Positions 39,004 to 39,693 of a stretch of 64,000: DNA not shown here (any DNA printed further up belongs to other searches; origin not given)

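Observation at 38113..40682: rplI-linked cassette of a DUF4178-like ORF, a PNPOx-fold protein and a radical SAM/SPASM enzyme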

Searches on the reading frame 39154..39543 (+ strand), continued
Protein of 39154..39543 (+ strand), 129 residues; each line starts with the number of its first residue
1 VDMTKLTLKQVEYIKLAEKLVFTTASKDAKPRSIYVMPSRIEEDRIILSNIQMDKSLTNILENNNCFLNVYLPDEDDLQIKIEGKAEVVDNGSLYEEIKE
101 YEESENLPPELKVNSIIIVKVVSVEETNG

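Call 78: find_encoding_contigs(protein=P0066, flank=4000, max_places=4)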
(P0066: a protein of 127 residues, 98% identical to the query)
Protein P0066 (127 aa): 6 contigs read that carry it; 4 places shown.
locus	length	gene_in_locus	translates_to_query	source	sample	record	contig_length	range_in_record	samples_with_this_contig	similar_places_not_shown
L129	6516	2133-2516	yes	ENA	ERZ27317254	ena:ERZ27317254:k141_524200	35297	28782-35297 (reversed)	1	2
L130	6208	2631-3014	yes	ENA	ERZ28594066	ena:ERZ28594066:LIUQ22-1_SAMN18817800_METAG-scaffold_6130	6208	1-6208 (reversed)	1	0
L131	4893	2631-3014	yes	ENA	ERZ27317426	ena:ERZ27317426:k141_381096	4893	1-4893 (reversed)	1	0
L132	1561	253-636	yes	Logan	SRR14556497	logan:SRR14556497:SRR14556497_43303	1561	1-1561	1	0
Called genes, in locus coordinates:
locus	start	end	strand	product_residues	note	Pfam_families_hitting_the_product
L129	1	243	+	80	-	?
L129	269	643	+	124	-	PF16320:Ribosomal_L12_N, PF00542:Ribosomal_L12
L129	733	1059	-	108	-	-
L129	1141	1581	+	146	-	PF01281:Ribosomal_L9_N, PF03948:Ribosomal_L9_C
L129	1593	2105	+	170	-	-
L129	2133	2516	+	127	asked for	PF01243:PNPOx_N (weak)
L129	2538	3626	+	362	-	PF04055:Radical_SAM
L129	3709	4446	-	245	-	PF04298:Zn_peptidase_2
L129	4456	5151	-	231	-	PF04298:Zn_peptidase_2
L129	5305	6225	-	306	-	-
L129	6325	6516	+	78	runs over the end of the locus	-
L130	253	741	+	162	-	PF00466:Ribosomal_L10, PF27436:RL10_C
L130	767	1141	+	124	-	PF16320:Ribosomal_L12_N, PF00542:Ribosomal_L12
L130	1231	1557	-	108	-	-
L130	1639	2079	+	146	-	PF01281:Ribosomal_L9_N, PF03948:Ribosomal_L9_C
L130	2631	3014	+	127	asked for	PF01243:PNPOx_N (weak)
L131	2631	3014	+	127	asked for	PF01243:PNPOx_N (weak)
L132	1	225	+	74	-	?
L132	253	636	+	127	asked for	PF01243:PNPOx_N (weak)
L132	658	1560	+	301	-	?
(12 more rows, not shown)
